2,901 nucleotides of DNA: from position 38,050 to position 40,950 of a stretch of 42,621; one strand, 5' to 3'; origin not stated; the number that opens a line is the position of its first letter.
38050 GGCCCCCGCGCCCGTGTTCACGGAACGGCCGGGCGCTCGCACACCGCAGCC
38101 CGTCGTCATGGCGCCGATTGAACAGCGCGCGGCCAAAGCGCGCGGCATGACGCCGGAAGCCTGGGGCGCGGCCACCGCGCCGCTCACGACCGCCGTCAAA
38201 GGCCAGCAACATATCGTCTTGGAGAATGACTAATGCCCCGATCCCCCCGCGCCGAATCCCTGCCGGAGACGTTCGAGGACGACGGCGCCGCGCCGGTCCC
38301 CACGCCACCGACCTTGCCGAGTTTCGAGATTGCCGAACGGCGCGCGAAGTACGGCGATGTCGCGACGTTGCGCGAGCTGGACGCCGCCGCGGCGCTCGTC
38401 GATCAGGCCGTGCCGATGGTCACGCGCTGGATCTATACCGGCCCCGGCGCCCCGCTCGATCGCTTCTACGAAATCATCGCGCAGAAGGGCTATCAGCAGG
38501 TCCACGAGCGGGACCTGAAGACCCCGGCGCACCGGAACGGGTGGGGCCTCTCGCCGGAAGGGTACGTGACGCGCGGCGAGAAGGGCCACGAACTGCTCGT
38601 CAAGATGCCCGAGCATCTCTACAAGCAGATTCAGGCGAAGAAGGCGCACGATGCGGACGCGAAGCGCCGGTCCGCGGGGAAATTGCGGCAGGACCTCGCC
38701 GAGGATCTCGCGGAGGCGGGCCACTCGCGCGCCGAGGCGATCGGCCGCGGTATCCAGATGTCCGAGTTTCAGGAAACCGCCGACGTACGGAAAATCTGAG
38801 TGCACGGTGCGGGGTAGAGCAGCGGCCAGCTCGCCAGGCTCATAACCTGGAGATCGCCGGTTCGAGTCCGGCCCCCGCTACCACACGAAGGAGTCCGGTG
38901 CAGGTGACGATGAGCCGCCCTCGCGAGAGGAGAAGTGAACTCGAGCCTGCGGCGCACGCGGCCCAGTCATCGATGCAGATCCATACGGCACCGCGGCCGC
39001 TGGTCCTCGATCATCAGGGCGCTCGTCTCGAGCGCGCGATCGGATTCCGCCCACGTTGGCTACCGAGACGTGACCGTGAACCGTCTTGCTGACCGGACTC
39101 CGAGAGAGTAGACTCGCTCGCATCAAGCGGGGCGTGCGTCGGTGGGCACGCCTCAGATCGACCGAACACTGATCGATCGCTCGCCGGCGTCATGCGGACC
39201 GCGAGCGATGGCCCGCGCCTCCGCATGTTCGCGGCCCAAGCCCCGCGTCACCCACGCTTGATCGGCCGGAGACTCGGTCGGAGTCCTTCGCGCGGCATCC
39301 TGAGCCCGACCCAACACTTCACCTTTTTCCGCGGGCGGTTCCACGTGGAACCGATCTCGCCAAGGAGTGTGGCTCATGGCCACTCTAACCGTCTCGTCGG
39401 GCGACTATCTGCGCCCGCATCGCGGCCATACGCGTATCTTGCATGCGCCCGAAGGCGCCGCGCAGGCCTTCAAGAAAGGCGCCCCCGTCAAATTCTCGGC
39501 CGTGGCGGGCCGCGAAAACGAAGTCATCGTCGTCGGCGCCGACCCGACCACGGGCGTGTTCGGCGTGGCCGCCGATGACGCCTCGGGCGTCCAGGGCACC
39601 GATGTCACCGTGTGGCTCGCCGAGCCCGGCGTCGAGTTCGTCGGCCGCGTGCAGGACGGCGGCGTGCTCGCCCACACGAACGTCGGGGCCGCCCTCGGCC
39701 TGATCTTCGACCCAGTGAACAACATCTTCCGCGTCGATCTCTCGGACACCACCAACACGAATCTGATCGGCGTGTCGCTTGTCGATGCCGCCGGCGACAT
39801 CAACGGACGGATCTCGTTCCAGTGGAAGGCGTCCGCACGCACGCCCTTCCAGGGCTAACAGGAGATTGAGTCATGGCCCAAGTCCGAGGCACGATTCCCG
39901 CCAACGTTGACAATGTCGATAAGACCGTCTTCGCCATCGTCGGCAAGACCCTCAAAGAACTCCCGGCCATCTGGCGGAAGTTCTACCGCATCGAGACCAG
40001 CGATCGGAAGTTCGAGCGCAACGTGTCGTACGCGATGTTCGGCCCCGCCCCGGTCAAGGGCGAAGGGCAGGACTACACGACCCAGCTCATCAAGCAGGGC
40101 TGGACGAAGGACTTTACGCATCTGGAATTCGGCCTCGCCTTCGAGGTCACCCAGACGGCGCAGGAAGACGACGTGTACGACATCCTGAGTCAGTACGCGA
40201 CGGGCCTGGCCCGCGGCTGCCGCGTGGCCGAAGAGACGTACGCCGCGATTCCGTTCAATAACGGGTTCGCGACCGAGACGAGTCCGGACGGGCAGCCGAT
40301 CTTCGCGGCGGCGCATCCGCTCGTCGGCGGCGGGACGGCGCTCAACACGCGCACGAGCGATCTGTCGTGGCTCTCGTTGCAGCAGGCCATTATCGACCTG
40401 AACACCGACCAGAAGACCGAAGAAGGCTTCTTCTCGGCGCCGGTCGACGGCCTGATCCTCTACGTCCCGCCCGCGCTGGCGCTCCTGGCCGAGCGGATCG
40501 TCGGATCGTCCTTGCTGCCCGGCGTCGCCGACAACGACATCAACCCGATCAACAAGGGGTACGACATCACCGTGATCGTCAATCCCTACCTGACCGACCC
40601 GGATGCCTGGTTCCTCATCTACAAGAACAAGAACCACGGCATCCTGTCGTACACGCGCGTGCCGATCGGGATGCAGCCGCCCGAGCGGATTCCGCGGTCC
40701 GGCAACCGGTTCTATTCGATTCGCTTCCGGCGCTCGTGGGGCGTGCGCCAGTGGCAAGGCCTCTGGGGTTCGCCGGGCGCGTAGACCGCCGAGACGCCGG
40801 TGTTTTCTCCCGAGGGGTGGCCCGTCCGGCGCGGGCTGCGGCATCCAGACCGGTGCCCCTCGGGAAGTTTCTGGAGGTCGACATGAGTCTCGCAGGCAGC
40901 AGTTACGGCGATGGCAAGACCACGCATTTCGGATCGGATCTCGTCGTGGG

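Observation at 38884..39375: About 490 nt without a credible ORF directly downstream of the phage tRNA, inside the head module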

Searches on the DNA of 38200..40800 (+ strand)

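Call 5: search_rna_families(source=window, start=38600, end=39600, threshold=evalue, max_evalue=10)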
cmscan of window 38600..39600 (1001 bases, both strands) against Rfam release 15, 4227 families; matches with E-value up to 10: 3.
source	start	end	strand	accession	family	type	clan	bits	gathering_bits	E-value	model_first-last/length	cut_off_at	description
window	38808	38880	+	RF00005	tRNA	Gene; tRNA;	CL00001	63.5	29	3.1e-13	1-71/71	no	tRNA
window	38809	38880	-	RF04354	Plastid-ycf2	Cis-reg;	-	20.1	65.7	0.28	1-75/75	no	Plastid-ycf2 5UTR RNA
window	39176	39209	+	RF03991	mir-9209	Gene; miRNA;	-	15.2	90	6.8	21-54/72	no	mir-9209 microRNA precursor family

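Call 11: search_dna_similar(query=window:38200-40800:+, collection=phages, mode=distant, max_rows=30)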
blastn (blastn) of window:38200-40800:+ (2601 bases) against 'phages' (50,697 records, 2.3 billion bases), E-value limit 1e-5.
Records with a match: 219; places in all: 221; records where one place covers at least 80% of the query: 0.
Best place of each record, by identity: 80-90% 86; 60-80% 133.
By first word of the organism name: Mycobacterium 127; Vibrio 33; Bacteriophage 8; Cellulophaga 7; Xanthomonas 5; Gordonia 4; Streptomyces 4; uncultured 3; Stenotrophomonas 3; Pseudomonas 3; and 16 more.
By host as written in the record: Mycobacterium smegmatis mc2 155 96; - 29; Mycobacterium smegmatis mc#155 9; Mycobacterium sp. 5; Gordonia terrae 3612 4; Streptomyces sanglieri UNT16F27A 4; Vibrio sp. 4; Mycobacterium smegmatis mc2155 3; and 42 more.
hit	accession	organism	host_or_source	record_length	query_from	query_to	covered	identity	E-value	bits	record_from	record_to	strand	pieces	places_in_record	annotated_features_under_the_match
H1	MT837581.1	Bacteriophage sp.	human fecal samples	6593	610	693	3%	83.5%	3e-13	84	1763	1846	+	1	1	record has no annotation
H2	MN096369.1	Gordonia phage Phendrix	Gordonia terrae 3612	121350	609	684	3%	85.9%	6e-15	90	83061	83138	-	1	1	151: tRNA-Met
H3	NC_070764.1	Gordonia phage Phendrix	Gordonia terrae 3612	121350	609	684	3%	85.9%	6e-15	90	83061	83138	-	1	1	151: tRNA-Met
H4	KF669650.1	Clavibacter phage CN1A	Clavibacter michiganensis CN18-4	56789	609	687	3%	81.5%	5e-10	73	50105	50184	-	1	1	terminator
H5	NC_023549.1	Clavibacter phage CN1A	Clavibacter michiganensis CN18-4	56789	609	687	3%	81.5%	5e-10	73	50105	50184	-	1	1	terminator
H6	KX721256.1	Mycobacterium phage Erdmann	Mycobacterium smegmatis mc2 155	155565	610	692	3%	77.4%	8e-7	64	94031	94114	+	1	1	tRNA-Met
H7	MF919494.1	Mycobacterium phage BeanWater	Mycobacterium smegmatis mc2 155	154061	610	692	3%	77.4%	8e-7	64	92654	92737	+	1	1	tRNA-Met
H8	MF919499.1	Mycobacterium phage Daffodil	Mycobacterium smegmatis mc2 155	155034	610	692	3%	77.4%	8e-7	64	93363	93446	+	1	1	tRNA-Met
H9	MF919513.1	Mycobacterium phage Koguma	Mycobacterium smegmatis mc2 155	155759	610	692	3%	77.4%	8e-7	64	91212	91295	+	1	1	tRNA-Met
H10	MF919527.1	Mycobacterium phage Phox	Mycobacterium smegmatis mc2 155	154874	610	692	3%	77.4%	8e-7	64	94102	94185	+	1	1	tRNA-Met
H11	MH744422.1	Mycobacterium phage Roots515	Mycobacterium smegmatis mc2 155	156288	610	692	3%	77.4%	8e-7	64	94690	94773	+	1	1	161: tRNA-Met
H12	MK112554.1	Mycobacterium phage TinyTim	Mycobacterium smegmatis mc2 155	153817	610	692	3%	77.4%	8e-7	64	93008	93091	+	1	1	159: tRNA-Met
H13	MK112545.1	Mycobacterium phage Khaleesi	Mycobacterium smegmatis mc2 155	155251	610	692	3%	77.4%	8e-7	64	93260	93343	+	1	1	158: tRNA-Met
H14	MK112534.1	Mycobacterium phage Burrough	Mycobacterium smegmatis mc#155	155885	610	692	3%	77.4%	8e-7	64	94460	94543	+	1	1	162: tRNA-Met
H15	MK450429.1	Mycobacterium phage Bipolarisk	Mycobacterium smegmatis mc2 155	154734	610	692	3%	77.4%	8e-7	64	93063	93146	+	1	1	158: tRNA-Met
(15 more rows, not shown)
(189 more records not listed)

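Call 60: build_rna_model(alignment_id=A4, structure=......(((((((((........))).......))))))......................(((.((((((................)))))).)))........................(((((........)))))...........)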
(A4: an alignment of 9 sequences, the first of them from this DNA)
Model R1 built from alignment A4 (9 sequences, 150 columns); structure: as given.
model positions 136; base pairs 23; branch points 2; effective number of sequences 2.23; information 0.59 bits per position. Calibrated on 0.2 Mb of random sequence (short: E-values are rough).
structure used (alignment columns):
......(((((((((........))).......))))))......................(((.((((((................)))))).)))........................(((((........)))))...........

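Call 61: search_with_rna_model(model_id=R1, sources=[window, L001, L002, L012, L013, L014, L020, L021, L023, L024, L025, L026, L027, L028, L029, L030, L003, L006, L008], max_evalue=1, make_alignment=true)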
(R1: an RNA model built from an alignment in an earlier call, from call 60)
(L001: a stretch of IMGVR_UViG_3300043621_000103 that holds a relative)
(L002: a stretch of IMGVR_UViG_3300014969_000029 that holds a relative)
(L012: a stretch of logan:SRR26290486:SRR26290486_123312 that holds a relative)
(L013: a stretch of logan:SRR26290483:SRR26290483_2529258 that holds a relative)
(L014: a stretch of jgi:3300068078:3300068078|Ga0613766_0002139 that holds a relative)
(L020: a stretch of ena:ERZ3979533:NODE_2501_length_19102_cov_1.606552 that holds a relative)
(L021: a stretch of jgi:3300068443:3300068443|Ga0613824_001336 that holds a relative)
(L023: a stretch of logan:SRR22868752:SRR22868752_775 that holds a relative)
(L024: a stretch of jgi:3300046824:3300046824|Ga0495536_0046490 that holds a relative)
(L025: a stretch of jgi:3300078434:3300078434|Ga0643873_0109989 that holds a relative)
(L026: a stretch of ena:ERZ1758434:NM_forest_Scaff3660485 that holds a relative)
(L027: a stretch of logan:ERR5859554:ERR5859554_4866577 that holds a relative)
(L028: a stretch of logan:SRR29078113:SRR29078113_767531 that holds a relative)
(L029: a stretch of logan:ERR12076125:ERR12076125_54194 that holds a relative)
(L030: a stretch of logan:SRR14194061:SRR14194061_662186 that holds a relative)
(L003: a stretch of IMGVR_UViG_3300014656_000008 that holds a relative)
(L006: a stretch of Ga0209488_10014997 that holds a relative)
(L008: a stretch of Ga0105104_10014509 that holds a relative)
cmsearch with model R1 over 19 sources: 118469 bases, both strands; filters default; matches with E-value up to 1: 24.
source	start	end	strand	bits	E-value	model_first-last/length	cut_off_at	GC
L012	552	688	+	139.5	5.2e-32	1-136/136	no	0.71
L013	76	212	+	136.8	2.4e-31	1-136/136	no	0.74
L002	3263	3399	+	136.3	3.1e-31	1-136/136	no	0.72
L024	109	244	+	129.2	1.6e-29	1-136/136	no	0.71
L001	3251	3386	+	122.2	7.9e-28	1-136/136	no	0.67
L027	126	261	+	118.9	4.8e-27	1-136/136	no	0.75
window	39123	39258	+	117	1.4e-26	1-136/136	no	0.71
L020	2764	2898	+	108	2.1e-24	1-136/136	no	0.69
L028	323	461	+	99.4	2.6e-22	1-136/136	no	0.67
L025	16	130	+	18.6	0.0088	1-136/136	no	0.65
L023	3682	3810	+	16.1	0.034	1-136/136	no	0.64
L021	2513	2621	+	16.1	0.035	1-136/136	no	0.68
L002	2419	2505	-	16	0.036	1-136/136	no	0.77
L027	362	451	+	14.2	0.1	1-136/136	no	0.68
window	2686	2811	-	13.9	0.11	1-136/136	no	0.64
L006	1834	1924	+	13.7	0.13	1-136/136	no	0.65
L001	1006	1145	+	13.7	0.13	1-136/136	no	0.68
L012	629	664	-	12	0.34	90-125/136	no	0.83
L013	153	188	-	12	0.34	90-125/136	no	0.83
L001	2961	3076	-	11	0.57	1-136/136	no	0.62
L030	1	54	+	10.6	0.74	84-136/136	5'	0.67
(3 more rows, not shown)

Alignment A5: 24 matches aligned to the model, 227 columns, each read 5' to 3' on its own strand. Consensus structure (alignment columns), stored with it:
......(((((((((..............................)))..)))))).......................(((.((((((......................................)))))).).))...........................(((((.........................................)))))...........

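Call 62: search_with_rna_model(model_id=R1, sources=[window, L001, L002, L012, L013, L020, L024, L027, L028], max_evalue=0.000001, make_alignment=true)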
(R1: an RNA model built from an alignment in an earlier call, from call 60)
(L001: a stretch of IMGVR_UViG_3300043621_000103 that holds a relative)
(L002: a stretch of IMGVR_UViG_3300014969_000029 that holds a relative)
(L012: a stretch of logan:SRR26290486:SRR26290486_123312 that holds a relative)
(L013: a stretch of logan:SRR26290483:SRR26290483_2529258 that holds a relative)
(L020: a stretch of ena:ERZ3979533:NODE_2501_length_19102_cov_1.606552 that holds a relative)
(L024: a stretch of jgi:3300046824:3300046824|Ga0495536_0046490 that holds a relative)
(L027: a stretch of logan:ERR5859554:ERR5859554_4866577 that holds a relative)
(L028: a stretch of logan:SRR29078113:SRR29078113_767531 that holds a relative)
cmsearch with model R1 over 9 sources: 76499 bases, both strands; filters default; matches with E-value up to 0.000001: 9.
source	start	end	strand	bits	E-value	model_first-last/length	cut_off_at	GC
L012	552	688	+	139.5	3.4e-32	1-136/136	no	0.71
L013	76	212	+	136.8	1.5e-31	1-136/136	no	0.74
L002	3263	3399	+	136.3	2e-31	1-136/136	no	0.72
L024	109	244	+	129.2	1.1e-29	1-136/136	no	0.71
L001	3251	3386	+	122.2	5.1e-28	1-136/136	no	0.67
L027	126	261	+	118.9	3.1e-27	1-136/136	no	0.75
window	39123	39258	+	117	9.2e-27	1-136/136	no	0.71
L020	2764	2898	+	108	1.3e-24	1-136/136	no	0.69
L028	323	461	+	99.4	1.7e-22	1-136/136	no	0.67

Alignment A6: 9 matches aligned to the model, 143 columns, each read 5' to 3' on its own strand. Consensus structure (alignment columns), stored with it:
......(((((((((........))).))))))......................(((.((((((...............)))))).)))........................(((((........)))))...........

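Call 101: build_rna_model(alignment_id=A10, structure=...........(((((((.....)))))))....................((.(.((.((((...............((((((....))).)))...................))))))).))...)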
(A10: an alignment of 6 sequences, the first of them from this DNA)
Model R2 built from alignment A10 (6 sequences, 126 columns); structure: as given.
model positions 106; base pairs 22; branch points 1; effective number of sequences 1.39; information 0.589 bits per position. Calibrated on 0.2 Mb of random sequence (short: E-values are rough).
structure used (alignment columns):
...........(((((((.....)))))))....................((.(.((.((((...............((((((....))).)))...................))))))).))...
